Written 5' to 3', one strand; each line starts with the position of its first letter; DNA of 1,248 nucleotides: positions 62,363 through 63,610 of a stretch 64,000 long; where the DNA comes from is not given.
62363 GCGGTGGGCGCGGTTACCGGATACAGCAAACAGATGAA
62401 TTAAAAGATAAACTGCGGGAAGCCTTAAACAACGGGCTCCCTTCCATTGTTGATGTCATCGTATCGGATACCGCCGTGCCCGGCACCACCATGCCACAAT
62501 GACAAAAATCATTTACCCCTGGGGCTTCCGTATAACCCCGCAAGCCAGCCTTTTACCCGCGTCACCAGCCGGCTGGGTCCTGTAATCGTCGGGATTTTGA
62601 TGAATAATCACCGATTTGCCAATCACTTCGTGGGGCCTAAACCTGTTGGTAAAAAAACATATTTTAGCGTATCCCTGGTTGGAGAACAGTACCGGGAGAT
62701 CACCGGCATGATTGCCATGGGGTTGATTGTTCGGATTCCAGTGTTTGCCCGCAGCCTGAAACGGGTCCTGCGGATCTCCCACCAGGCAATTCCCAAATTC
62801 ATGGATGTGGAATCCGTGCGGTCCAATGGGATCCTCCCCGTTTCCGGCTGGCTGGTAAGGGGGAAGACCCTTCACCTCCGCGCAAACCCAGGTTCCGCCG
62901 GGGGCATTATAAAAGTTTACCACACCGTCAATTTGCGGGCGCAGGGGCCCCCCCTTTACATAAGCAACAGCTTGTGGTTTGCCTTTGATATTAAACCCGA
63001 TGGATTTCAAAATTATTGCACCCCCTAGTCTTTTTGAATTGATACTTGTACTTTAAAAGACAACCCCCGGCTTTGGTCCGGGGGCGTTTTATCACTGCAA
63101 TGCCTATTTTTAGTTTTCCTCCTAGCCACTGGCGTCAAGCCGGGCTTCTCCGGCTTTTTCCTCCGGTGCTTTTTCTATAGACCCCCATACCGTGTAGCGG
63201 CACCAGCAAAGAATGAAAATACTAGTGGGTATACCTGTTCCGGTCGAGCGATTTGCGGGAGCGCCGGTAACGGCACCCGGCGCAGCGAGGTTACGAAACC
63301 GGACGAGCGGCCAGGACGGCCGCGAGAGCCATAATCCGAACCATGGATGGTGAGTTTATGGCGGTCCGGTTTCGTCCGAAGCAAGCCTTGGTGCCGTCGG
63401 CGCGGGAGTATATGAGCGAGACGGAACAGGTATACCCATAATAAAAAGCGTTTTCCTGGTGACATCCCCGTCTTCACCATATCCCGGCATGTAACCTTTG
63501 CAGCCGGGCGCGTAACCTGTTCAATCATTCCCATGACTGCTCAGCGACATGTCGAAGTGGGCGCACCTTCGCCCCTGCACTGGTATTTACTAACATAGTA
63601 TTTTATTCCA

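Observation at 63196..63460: The short variant R5 defines a minimal core and shows compensatory stem changes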

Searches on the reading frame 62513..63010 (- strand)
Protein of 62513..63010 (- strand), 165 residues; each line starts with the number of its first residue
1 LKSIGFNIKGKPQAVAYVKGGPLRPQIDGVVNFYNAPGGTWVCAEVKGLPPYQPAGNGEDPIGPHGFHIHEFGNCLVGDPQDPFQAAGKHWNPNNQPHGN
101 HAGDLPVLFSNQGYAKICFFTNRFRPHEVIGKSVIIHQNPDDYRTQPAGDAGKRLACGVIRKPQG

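Call 14: search_protein_families(library=pfam, proteins=[window:62513-63010:-])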
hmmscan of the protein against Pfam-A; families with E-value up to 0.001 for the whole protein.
window:62513-63010:- (165 aa): 1 family
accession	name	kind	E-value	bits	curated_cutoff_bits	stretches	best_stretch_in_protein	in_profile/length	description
PF00080.25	Sod_Cu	-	1.4e-32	113.4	28.9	1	28-160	2-133/133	Copper/zinc superoxide dismutase (SODC)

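Call 28: find_encoding_contigs(protein=window:62513-63010:-, flank=10000, max_places=6)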
Protein window:62513-63010:- (165 aa): no gene with exactly this product is on record in the collection.

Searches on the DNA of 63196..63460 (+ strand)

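Call 57: search_dna_similar(query=window:63196-63460:+, collection=plasmids, mode=distant, max_evalue=0.001, max_rows=10)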
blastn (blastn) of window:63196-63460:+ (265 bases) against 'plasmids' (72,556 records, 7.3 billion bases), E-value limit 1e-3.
No match.

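Call 58: search_dna_similar(query=window:63196-63460:+, collection=phages, mode=distant, max_evalue=0.001, max_rows=10)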
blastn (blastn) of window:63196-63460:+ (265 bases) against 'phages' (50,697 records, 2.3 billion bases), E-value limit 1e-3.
No match.
